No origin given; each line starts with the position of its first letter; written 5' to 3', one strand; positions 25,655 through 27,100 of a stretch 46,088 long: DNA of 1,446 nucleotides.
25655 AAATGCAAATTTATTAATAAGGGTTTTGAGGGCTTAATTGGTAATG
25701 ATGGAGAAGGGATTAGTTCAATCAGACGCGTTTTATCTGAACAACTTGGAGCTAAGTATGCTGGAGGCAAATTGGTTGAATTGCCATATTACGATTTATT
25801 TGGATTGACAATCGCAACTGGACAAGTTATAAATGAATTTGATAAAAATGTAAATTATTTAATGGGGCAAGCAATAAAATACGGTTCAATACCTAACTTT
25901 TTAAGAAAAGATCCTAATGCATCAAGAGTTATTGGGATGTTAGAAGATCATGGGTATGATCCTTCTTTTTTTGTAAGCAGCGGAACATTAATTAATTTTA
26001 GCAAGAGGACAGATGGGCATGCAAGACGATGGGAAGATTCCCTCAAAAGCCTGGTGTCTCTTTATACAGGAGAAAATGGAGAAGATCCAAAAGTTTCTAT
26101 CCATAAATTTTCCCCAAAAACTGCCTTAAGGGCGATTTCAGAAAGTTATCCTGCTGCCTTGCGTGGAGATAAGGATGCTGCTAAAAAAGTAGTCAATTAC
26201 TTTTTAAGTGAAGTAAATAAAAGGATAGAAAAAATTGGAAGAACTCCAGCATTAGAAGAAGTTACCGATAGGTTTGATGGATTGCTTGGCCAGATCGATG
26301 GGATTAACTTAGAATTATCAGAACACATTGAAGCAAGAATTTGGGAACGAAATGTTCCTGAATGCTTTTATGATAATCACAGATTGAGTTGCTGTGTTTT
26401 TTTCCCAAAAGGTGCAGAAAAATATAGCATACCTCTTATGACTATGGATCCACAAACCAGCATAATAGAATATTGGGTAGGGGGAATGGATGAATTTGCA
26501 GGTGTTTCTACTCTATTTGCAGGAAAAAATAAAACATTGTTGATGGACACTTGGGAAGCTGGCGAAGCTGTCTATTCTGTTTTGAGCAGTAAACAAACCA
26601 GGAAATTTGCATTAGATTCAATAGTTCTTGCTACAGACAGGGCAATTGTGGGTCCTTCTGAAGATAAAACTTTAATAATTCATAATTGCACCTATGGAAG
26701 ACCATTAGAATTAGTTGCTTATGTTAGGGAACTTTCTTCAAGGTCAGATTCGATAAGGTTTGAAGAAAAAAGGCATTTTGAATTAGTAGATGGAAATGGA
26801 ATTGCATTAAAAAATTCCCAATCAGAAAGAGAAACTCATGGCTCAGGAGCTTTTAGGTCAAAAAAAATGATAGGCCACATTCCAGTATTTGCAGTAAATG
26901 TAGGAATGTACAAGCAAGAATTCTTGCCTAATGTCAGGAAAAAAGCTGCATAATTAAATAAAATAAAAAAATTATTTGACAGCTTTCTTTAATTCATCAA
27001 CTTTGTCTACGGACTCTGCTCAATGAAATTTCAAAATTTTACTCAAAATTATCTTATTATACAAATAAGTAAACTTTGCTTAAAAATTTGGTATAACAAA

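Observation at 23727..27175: Displaced metK C-terminal remnant with purely synonymous divergence, separated from intact metK by a ~970-aa ORFan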

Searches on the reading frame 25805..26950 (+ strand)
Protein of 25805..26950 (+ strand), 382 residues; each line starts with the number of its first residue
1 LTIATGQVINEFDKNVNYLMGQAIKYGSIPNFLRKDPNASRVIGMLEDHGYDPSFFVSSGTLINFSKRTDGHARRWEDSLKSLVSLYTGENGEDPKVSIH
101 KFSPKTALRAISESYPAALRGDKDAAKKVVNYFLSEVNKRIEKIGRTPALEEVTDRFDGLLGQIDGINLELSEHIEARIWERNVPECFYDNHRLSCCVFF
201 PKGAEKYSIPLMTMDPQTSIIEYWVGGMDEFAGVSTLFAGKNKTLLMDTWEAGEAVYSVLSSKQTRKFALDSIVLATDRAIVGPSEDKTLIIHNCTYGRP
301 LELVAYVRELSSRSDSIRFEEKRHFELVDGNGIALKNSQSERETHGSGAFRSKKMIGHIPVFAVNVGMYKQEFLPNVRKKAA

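Call 67: search_solved_structures(query=A3, max_evalue=1)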
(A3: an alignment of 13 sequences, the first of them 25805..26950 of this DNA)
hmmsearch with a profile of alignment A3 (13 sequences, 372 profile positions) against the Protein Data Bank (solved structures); distinct sequences matched with E-value up to 1: 12.
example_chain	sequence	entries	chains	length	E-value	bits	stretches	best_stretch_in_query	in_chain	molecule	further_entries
23wi_t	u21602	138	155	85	0.026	16.7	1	93-143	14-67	Small ribosomal subunit protein bS20 | 30S RIBOSOMAL PROTEIN S20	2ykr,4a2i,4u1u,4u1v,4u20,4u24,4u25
4v4v_AT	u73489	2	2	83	0.026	16.7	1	93-143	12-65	30S ribosomal subunit protein S20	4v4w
10fz_T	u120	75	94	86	0.027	16.7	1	93-143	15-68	Small ribosomal subunit protein bS20 | 30S ribosomal protein S20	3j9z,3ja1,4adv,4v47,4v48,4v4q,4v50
4v6y_AT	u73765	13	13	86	0.027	16.7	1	93-143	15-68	30S ribosomal protein S20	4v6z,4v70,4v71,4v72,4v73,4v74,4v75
6q97_y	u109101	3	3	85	0.028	16.6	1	93-142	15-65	30S ribosomal protein S20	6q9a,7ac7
7qg8_u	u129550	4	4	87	0.032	16.4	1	93-143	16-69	30S ribosomal protein S20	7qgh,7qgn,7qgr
11bq_T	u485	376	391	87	0.032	16.4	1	93-143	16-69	Small ribosomal subunit protein bS20 | 30S ribosomal protein S20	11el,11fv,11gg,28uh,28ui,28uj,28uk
2lse_A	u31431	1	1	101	0.12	14.6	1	100-163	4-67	Four Helix Bundle Protein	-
11dg_T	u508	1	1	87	0.15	14.2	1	93-142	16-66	Small ribosomal subunit protein bS20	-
6z35_A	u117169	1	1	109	0.33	13.1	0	65-142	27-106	Maquette 2-1ip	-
1p68_A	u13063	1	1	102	0.34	13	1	109-191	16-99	De novo designed protein S-824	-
6dm9_B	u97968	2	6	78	0.35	13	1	106-155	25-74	DHD15_extended_B | DHD15_closed_B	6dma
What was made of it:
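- Tried and rejected: A profile search of PDB sequences gave nothing (call 67).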

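Call 76: predict_structure(alignment_id=A3)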
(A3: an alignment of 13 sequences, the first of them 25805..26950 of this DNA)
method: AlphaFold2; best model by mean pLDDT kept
length: 382 residues; sequences in the alignment: 13
mean_pLDDT: 82.3   pTM: 0.76
mean pLDDT of the five models: 82.3, 80.6, 80.6, 80.4, 79.4
residues with pLDDT >= 90: 169; 70-90: 139; 50-70: 58; < 50: 16
segments of 3 or more residues with pLDDT < 50: 1-10, 378-382
pLDDT, mean of each block of 10 residues (from residue 1): 36 81 92 94 96 88 84 72 81 63 82 92 92 88 75 77 66 84 70 60 73 91 86 92 93 79 89 97 95 82 91 96 94 86 71 86 97 67 37
secondary structure, 60 per line:
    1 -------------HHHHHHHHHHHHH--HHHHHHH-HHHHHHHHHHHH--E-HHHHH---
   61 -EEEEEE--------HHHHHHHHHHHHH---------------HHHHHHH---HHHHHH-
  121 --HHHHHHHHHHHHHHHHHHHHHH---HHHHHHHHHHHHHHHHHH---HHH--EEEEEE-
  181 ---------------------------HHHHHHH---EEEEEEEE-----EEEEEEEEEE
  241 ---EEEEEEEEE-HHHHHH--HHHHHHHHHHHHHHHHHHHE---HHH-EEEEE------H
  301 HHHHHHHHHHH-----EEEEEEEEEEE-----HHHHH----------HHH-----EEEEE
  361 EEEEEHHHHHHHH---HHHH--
elements in order: H14-26 H29-35 H37-48 H53-57 E62-67 H76-88 H104-110 H114-119 H123-144 H148-165 E174-179 H208-214 E218-225 E231-240 E244-252 H254-259 H262-280 E289-293 H300-311 E317-327 H333-337 E356-365 H366-373 H377-380
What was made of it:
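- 24050..26953 (+): Cargo gene, 967 aa (the 'ORFan'). The N-terminal 580 aa have no relatives beyond two proteins; the C-terminal ~380 aa form a conserved domain with a GNAT-like fold. The AF2 model has pLDDT 82 (call 76).
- Tried and rejected: Only the C-terminal domain, modelled with a 13-sequence alignment, folded (call 76).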

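Call 78: fold_search(model_id=the predicted structure, library=pdb)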
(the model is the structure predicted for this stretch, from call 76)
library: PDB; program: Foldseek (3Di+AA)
matches with E <= 10: 387; with E <= 0.001: 0
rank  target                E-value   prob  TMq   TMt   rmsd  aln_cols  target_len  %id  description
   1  1yvk_A                2.9e-03  1.00  0.21  0.48   7.2       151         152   14  Crystal Structure of the Bacillis subtilis Acetyltransferase in complex with CoA, Northeast Structural Genomics Target (released 2005-02-22)
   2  1y9k_D                7.7e-03  1.00  0.26  0.55   8.2       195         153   10  IAA acetyltransferase from Bacillus cereus ATCC 14579 (released 2005-02-01)
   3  3pzj_B                8.1e-03  1.00  0.28  0.52   7.2       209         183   10  Crystal structure of a probable acetyltransferases (GNAT family) from Chromobacterium violaceum ATCC 12472 (released 2011-01-19)
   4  1y9k_A                1.1e-02  1.00  0.26  0.56   7.8       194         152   10  IAA acetyltransferase from Bacillus cereus ATCC 14579 (released 2005-02-01)
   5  6ao7                  1.3e-02  0.99  0.20  0.43   7.9       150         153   11  Crystal Structure of a GNAT family acetyltransferase from Elizabethkingia anophelis with acetyl-CoA bound (released 2017-08-30)
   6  1y9k_C                1.4e-02  0.99  0.25  0.55   8.0       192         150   10  IAA acetyltransferase from Bacillus cereus ATCC 14579 (released 2005-02-01)
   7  3d8p_B                1.5e-02  1.00  0.21  0.46   7.2       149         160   10  Crystal structure of acetyltransferase of GNAT family (NP_373092.1) from STAPHYLOCOCCUS AUREUS MU50 at 2.20 A resoluti (released 2008-10-28)
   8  6cy6                  1.9e-02  0.99  0.28  0.54   8.2       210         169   11  Crystal structure of spermidine/spermine N-acetyltransferase SpeG from Escherichia coli in complex with tris(hydroxymeth (released 2018-04-18)
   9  1y9k_B                2.1e-02  0.99  0.26  0.56   7.8       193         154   10  IAA acetyltransferase from Bacillus cereus ATCC 14579 (released 2005-02-01)
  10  3pzj_A                2.5e-02  0.99  0.29  0.50   6.2       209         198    9  Crystal structure of a probable acetyltransferases (GNAT family) from Chromobacterium violaceum ATCC 12472 (released 2011-01-19)
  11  2q04_D                2.5e-02  0.93  0.25  0.40   8.4       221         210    8  Crystal structure of acetoin utilization protein (ZP_00540088.1) from Exiguobacterium sibiricum 255-15 at 2.33 A resol (released 2007-06-12)
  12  3d8p_A                3.1e-02  0.99  0.21  0.46   7.5       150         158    9  Crystal structure of acetyltransferase of GNAT family (NP_373092.1) from STAPHYLOCOCCUS AUREUS MU50 at 2.20 A resoluti (released 2008-10-28)
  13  9ynv_N                3.1e-02  0.94  0.26  0.28   7.3       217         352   10  Histone Acetyl Transferase (HAT) module of ctSAGA (released 2025-12-03)
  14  2z0z                  3.1e-02  0.92  0.25  0.43   7.3       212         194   12  Crystal structure of putative acetyltransferase (released 2007-11-13)
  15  8iyo_B                3.2e-02  0.98  0.20  0.42   6.2       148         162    9  Crystal structure of a protein acetyltransferase, HP0935, acetyl-CoA bound form (released 2024-04-10)
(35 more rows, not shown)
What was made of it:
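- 24050..26953 (+): The Foldseek top 50 PDB hits are all GNAT acetyltransferases, E 3e-3 to 0.14 (call 78).
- On GNAT acyltransferases (for the cargo protein): All 50 best PDB matches are GNAT enzymes, but E is 3e-3 to 0.14 and TM (target-normalised) is 0.24-0.63, mostly 0.4-0.55 (calls 76, 78).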
